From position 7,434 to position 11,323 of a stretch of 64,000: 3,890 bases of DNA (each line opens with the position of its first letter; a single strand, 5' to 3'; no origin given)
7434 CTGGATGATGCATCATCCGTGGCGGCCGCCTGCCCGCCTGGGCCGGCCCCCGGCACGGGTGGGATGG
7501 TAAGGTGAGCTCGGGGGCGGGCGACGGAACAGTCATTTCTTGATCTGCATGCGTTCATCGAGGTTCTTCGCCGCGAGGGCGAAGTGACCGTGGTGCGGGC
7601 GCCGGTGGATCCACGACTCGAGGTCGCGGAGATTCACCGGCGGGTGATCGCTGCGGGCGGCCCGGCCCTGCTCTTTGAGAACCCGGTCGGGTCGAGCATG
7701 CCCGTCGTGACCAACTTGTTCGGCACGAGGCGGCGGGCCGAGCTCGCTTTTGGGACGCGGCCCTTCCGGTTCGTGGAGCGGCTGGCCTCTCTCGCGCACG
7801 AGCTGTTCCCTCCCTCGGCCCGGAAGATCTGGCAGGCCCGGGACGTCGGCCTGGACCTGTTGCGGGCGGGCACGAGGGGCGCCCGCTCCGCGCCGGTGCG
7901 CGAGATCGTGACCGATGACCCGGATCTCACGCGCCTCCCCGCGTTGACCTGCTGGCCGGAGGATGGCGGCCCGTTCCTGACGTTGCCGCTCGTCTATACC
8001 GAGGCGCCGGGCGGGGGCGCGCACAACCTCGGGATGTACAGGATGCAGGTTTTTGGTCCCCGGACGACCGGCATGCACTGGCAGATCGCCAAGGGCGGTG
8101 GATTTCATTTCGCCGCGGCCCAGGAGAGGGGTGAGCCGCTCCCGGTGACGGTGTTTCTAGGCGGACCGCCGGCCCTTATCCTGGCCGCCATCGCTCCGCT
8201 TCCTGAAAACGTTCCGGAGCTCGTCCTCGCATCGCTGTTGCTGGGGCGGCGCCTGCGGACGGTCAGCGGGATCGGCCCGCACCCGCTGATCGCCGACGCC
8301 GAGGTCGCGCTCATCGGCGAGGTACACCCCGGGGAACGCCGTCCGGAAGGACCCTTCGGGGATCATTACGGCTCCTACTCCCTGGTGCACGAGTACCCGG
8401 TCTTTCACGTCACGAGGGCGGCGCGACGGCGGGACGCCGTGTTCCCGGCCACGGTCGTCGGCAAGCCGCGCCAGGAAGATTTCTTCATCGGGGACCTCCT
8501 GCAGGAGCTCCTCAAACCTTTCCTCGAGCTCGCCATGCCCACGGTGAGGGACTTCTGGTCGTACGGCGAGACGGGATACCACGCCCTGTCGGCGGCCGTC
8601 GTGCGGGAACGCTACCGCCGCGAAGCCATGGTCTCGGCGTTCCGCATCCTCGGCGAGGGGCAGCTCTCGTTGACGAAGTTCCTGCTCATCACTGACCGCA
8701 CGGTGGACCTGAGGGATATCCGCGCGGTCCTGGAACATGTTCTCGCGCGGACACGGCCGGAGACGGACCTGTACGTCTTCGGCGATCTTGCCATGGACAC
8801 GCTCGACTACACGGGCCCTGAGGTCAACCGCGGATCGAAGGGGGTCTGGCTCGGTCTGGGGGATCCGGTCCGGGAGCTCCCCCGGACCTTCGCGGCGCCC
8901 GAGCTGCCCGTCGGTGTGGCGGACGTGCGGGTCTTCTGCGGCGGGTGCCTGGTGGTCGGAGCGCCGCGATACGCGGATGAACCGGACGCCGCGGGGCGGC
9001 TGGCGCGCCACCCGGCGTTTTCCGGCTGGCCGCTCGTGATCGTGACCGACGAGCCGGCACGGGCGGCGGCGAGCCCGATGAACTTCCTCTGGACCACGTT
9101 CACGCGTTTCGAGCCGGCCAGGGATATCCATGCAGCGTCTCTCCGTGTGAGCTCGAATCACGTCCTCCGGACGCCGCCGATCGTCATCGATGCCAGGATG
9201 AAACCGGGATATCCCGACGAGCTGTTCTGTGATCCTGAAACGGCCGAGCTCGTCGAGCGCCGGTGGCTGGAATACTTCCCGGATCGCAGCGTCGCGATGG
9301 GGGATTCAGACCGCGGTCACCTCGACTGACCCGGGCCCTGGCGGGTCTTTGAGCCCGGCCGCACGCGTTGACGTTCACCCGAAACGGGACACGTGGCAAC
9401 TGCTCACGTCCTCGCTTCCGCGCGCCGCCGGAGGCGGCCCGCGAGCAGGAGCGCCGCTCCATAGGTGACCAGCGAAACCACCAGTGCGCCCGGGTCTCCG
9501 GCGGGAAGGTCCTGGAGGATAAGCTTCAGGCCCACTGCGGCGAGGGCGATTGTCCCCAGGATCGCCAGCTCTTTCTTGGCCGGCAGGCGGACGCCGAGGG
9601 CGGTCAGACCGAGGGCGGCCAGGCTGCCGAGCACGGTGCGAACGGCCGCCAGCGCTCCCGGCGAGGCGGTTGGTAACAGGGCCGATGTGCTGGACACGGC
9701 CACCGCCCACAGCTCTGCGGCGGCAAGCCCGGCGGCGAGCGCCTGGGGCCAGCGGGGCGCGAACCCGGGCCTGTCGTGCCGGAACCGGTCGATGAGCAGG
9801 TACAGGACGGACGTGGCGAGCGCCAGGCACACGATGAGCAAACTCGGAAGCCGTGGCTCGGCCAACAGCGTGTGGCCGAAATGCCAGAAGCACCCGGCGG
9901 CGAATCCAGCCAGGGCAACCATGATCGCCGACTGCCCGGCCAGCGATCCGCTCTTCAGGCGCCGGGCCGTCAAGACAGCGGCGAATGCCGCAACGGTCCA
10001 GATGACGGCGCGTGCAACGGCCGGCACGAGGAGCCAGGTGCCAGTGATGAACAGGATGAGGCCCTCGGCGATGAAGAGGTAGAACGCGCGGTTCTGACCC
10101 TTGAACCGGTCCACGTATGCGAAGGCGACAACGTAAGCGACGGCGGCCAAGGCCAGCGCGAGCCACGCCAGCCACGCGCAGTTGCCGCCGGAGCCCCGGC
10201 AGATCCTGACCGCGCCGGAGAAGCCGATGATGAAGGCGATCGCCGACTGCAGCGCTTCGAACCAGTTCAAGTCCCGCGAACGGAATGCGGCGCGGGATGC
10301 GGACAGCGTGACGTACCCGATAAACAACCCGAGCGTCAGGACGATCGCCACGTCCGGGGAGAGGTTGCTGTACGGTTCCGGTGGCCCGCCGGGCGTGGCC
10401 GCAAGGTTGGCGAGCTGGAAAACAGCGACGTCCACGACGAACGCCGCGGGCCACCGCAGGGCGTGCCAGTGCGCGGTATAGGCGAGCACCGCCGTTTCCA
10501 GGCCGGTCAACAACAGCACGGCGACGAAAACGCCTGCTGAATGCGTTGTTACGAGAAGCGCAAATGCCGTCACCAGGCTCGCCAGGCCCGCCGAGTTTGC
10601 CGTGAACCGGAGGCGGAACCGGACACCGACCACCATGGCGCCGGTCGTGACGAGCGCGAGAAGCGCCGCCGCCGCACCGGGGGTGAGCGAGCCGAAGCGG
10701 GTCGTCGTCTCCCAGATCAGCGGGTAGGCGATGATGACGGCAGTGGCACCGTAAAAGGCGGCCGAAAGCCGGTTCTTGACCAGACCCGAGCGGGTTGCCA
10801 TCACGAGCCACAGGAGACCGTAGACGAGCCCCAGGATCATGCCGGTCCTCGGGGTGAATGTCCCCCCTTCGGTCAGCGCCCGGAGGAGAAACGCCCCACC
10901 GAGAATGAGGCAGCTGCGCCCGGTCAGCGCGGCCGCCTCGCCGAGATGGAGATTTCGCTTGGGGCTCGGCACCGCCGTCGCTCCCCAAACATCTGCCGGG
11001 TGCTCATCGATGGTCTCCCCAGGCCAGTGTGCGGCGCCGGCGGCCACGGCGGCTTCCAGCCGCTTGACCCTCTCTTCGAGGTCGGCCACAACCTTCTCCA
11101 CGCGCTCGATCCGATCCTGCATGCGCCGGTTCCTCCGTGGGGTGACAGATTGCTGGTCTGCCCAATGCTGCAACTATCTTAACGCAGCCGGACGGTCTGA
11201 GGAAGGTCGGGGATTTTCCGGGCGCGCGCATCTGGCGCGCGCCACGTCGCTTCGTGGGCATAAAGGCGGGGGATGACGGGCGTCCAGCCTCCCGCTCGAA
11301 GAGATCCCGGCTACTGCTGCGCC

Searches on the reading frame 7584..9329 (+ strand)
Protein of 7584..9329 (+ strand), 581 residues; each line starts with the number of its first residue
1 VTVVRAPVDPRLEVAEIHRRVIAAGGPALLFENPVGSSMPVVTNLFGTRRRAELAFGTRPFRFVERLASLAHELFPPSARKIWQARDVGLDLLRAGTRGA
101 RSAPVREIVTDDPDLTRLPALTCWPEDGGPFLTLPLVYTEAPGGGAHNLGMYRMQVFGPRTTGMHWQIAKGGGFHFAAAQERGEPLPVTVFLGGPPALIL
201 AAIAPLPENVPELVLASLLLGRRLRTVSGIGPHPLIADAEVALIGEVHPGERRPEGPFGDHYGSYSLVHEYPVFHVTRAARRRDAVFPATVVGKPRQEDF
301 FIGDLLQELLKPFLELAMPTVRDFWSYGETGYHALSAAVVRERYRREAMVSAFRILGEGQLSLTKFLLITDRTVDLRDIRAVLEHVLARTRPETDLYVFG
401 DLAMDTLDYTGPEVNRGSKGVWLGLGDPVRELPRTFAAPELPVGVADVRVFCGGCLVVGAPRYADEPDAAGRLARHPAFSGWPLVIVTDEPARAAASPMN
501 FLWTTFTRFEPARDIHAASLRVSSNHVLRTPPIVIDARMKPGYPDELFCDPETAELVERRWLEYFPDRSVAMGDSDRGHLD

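Call 31: search_protein_families(library=pfam, proteins=[window:7584-9329:+], max_evalue=0.0001)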
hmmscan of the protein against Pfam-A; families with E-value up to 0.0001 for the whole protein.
window:7584-9329:+ (581 aa): 3 families
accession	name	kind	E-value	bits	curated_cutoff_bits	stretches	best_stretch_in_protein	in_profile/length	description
PF01977.22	UbiD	-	3e-71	239.3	23.3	1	101-295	6-206/206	3-octaprenyl-4-hydroxybenzoate carboxy-lyase Rift-related domain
PF20696.2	UbiD_C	-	1.9e-30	105.9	24.2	1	302-421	3-124/127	3-octaprenyl-4-hydroxybenzoate carboxy-lyase C-terminal domain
PF20695.2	UbiD_N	-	9.5e-23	80.5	24.3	1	2-69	11-76/78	3-octaprenyl-4-hydroxybenzoate carboxy-lyase N-terminal domain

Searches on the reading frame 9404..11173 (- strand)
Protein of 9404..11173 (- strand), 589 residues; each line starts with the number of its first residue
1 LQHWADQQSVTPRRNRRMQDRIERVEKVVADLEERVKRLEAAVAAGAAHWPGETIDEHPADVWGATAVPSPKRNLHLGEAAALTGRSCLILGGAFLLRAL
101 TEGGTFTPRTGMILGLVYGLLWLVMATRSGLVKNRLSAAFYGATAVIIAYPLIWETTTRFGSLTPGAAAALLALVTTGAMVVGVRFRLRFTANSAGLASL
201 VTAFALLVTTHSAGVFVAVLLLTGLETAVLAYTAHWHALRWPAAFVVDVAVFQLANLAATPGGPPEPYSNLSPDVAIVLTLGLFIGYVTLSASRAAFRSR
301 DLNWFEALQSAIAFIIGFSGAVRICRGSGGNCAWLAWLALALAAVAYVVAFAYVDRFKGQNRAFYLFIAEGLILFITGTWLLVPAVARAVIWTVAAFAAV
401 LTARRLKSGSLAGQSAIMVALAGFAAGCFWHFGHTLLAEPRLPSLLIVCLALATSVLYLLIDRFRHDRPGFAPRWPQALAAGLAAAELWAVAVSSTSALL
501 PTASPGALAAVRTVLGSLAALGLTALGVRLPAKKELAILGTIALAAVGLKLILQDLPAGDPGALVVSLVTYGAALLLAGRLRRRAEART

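Call 31: search_protein_families(library=pfam, proteins=[window:9404-11173:-], max_evalue=0.0001)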
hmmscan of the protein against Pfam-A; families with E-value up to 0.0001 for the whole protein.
window:9404-11173:- (589 aa): 1 family
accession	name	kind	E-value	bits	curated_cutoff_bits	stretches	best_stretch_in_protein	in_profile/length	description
PF10101.14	DUF2339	-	8.6e-10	38.4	33.6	0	86-401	10-314/659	Predicted membrane protein (DUF2339)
